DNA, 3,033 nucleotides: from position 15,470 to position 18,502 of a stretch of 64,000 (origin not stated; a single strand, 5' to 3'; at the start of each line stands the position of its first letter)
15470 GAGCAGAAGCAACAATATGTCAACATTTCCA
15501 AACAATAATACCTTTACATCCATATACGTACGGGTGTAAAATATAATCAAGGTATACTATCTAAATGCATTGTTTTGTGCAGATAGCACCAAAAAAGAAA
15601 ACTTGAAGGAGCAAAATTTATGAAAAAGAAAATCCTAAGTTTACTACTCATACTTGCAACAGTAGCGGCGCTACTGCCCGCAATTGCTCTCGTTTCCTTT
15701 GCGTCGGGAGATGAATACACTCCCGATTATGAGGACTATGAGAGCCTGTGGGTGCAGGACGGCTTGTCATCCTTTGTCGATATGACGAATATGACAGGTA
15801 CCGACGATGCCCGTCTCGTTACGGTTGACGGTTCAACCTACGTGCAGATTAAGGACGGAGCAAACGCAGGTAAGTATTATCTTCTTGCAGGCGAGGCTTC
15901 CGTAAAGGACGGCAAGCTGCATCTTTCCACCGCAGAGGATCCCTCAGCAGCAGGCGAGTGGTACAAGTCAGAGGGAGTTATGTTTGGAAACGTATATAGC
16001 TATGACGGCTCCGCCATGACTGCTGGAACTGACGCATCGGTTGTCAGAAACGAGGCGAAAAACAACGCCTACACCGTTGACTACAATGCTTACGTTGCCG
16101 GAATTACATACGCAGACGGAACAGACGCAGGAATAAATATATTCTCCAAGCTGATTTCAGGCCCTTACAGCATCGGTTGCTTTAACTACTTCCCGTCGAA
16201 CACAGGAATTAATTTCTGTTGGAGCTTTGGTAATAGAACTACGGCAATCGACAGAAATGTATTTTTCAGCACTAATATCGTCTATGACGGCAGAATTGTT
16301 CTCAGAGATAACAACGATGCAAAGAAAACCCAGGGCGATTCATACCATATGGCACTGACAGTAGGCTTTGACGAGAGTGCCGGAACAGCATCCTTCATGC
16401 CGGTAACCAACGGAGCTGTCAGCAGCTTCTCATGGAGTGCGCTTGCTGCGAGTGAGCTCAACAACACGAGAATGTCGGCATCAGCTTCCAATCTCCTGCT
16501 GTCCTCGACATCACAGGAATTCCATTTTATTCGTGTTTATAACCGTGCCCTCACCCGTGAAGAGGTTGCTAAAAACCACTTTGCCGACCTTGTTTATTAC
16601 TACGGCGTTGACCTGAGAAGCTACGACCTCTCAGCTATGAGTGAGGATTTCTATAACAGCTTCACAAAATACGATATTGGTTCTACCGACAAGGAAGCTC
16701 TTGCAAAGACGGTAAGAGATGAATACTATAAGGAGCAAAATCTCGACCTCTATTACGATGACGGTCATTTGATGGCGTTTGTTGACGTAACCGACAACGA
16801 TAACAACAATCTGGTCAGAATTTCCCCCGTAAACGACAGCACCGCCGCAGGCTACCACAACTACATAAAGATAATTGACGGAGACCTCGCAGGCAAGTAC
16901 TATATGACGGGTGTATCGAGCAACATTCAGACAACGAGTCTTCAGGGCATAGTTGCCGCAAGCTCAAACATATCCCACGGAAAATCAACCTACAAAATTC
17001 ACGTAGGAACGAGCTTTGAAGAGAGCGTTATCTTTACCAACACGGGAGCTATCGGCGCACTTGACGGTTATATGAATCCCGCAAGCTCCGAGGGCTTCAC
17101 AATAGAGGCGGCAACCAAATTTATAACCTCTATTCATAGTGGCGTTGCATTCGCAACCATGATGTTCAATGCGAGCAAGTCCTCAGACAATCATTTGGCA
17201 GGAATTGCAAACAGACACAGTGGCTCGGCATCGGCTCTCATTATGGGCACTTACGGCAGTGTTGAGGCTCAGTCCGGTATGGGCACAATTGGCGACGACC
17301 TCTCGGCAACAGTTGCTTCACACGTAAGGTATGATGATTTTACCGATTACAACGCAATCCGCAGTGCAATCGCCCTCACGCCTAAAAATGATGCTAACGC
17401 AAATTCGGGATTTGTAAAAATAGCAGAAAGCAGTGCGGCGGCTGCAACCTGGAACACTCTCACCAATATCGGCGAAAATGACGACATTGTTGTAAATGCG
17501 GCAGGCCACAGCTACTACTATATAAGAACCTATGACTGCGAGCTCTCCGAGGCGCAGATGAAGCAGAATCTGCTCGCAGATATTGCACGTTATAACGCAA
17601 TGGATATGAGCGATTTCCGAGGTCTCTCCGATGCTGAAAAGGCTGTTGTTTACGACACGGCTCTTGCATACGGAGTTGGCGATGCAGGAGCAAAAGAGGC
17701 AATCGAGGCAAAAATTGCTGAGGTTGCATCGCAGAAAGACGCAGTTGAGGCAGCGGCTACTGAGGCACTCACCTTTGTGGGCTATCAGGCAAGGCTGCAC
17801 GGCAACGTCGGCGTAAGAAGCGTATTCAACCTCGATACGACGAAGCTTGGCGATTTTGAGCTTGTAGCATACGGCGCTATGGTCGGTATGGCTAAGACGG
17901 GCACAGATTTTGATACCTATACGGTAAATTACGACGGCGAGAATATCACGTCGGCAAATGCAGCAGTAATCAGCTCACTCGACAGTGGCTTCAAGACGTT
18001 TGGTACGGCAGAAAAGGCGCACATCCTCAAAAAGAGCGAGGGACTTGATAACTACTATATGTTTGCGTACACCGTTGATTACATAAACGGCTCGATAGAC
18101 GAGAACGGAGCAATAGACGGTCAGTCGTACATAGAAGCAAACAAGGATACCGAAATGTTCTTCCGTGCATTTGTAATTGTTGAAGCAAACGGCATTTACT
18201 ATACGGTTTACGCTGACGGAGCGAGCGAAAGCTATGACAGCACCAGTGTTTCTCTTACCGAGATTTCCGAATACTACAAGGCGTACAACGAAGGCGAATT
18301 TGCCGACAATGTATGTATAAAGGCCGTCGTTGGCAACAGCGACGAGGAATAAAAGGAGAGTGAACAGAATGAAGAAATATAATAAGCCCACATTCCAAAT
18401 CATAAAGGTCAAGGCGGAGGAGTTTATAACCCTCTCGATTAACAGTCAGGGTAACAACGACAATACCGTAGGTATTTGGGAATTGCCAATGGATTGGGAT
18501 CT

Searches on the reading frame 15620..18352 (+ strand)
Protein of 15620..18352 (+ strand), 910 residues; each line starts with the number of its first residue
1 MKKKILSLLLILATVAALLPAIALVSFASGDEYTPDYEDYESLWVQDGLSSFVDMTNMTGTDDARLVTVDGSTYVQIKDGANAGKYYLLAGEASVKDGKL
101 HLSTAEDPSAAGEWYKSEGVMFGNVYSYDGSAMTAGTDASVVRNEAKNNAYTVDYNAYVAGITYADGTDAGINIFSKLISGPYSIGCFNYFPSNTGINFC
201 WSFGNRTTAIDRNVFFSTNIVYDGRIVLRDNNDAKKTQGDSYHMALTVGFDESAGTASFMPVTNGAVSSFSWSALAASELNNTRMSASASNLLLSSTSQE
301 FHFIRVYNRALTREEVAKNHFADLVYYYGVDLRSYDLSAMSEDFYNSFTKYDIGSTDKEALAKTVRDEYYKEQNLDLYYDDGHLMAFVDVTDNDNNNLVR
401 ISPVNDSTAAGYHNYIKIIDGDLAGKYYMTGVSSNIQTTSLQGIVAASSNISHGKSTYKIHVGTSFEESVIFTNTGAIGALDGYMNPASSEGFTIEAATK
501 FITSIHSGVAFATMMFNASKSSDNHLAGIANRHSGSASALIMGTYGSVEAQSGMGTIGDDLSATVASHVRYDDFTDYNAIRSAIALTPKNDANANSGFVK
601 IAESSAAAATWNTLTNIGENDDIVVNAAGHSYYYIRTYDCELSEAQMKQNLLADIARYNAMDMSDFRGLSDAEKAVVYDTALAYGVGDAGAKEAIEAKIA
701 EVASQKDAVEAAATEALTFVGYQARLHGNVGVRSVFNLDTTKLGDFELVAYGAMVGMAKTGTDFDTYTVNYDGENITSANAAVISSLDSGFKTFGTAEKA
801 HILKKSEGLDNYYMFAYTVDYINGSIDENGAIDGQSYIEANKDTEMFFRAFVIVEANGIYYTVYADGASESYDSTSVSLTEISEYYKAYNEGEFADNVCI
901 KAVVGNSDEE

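Call 5: search_protein_families(library=pfam, proteins=[window:15620-18352:+], max_evalue=0.001)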
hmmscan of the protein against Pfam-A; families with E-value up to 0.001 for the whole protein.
window:15620-18352:+ (910 aa): 0 families

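Call 6: search_protein_families(library=ncbifam, proteins=[window:15620-18352:+], max_evalue=10)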
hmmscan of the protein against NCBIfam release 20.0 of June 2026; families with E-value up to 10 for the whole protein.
window:15620-18352:+ (910 aa): 0 families

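Call 7: search_protein_families(library=pfam, proteins=[window:15620-18352:+], max_evalue=10)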
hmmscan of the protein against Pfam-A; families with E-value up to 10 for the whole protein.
window:15620-18352:+ (910 aa): 0 families

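Call 35: search_solved_structures(query=window:15620-18349:+, max_evalue=1)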
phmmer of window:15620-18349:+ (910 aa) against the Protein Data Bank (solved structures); distinct sequences matched with E-value up to 1: 0.

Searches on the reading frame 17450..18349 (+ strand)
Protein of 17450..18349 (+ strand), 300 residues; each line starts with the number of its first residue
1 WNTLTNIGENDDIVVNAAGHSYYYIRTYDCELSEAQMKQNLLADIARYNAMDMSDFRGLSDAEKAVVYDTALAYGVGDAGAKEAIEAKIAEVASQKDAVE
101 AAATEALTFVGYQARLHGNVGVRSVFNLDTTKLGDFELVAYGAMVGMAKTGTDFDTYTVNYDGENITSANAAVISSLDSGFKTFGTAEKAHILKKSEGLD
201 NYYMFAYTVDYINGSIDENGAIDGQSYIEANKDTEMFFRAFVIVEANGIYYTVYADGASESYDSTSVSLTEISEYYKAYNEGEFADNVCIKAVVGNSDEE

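Call 34: find_homologous_proteins(query=window:17450-18349:+, max_evalue=0.00001)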
Query window:17450-18349:+ (300 aa): 2 proteins with E <= 0.00001 among 2047 candidates.
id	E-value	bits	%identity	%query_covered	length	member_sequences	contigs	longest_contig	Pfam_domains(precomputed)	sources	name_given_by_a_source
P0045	2.2e-74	269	49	94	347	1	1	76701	-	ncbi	-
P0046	2.9e-32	130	45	61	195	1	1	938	-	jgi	jgi:hypothetical protein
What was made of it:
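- Tried and rejected: The homology search with the CTD returned only 2 proteins (call 34).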

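Call 45: predict_structure(alignment_id=A4)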
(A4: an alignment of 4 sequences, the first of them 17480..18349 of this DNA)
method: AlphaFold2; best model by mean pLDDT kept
length: 290 residues; sequences in the alignment: 4
mean_pLDDT: 68.4   pTM: 0.62
mean pLDDT of the five models: 68.4, 62.3, 61.7, 60.2, 57.3
residues with pLDDT >= 90: 37; 70-90: 99; 50-70: 99; < 50: 55
segments of 3 or more residues with pLDDT < 50: 149-158, 160-173, 249-255, 272-290
pLDDT, mean of each block of 10 residues (from residue 1): 51 62 84 89 90 90 89 94 89 85 66 77 84 66 53 47 40 52 65 68 68 66 66 82 68 50 60 47 34
secondary structure, 60 per line:
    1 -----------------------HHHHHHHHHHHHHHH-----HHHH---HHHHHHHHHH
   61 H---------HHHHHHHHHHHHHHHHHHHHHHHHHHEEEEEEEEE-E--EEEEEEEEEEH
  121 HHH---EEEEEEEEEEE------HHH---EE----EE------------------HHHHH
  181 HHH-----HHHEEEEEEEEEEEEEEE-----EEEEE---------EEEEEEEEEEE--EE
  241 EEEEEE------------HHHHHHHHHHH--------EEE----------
elements in order: H24-38 H44-47 H51-61 H71-96 E97-105 E110-119 H120-123 E127-137 H176-183 E192-206 E212-216 E226-236 E239-246 H259-269 E278-280

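Call 48: fold_search(model_id=the predicted structure, library=pdb)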
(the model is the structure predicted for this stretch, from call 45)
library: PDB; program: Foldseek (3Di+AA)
matches with E <= 10: 724; with E <= 0.001: 0
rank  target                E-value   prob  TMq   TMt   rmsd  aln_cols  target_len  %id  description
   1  6baa_A                1.5e-03  0.97  0.27  0.25   9.8       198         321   15  Cryo-EM structure of the pancreatic beta-cell KATP channel bound to ATP and glibenclamide (released 2017-11-01)
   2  5ykf_A                1.5e-03  0.85  0.27  0.25  13.0       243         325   12  Structure of pancreatic ATP-sensitive potassium channel bound with glibenclamide and ATPgammaS (3D class1 at 4.33A) (released 2018-04-18)
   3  7mit_A                1.5e-03  0.85  0.26  0.22  13.1       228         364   14  Vascular KATP channel: Kir6.1 SUR2B propeller-like conformation 1 (released 2021-10-13)
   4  8i5m_A                1.8e-03  0.96  0.28  0.26  11.3       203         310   14  Rat Kir4.1 in complex with PIP2 (released 2024-02-28)
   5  7n9k                  1.8e-03  0.75  0.22  0.22  15.1       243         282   12  KirBac3.1 L124M mutant (released 2021-12-29)
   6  6qhd_B                1.9e-03  0.90  0.24  0.15  11.9       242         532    9  Lysine acetylated and tyrosine phosphorylated STAT3 in a complex with DNA (released 2019-06-19)
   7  6o9v_A                1.9e-03  0.84  0.24  0.24  15.3       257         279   10  KirBac3.1 mutant at a resolution of 3.1 Angstroms (released 2020-05-27)
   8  7u1e_B                1.9e-03  0.54  0.25  0.23  19.8       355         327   11  CryoEM structure of the pancreatic ATP-sensitive potassium channel bound to ATP with Kir6.2-CTD in the down conformati (released 2022-08-31)
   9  6qhd_A                2.0e-03  0.91  0.25  0.16  11.6       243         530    8  Lysine acetylated and tyrosine phosphorylated STAT3 in a complex with DNA (released 2019-06-19)
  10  7w4o_A                2.1e-03  0.95  0.30  0.28  12.6       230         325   13  The structure of KATP H175K mutant in pre-open state (released 2022-06-01)
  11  7u1e_A                2.1e-03  0.91  0.27  0.24  10.0       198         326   14  CryoEM structure of the pancreatic ATP-sensitive potassium channel bound to ATP with Kir6.2-CTD in the down conformati (released 2022-08-31)
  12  7n9l                  2.1e-03  0.82  0.23  0.23  11.4       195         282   11  KirBac3.1 C71S C262S (released 2021-12-29)
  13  2wlj_B                2.2e-03  0.87  0.26  0.28  14.0       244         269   11  Potassium channel from Magnetospirillum magnetotacticum (released 2010-06-09)
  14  4lmh_A                2.4e-03  0.51  0.19  0.10  15.2       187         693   12  Crystal structure of the outer membrane decaheme cytochrome OmcA (released 2014-04-16)
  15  7mjo_A                2.5e-03  0.91  0.25  0.22  10.1       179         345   14  Vascular KATP channel: Kir6.1 SUR2B quatrefoil-like conformation 1 (released 2021-10-13)
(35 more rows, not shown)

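Call 66: find_related_loci(query=A4, collection=metagenome_contigs, flank=6000)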
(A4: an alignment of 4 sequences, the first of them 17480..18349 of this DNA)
Query A4 (290 aa) in metagenome_contigs; peptide patterns used: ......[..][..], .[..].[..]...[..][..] (x = any residue, [..] = any of these).
154 stretches matched a pattern, but none encodes a relative of the query by tblastn (E <= 1e-3).
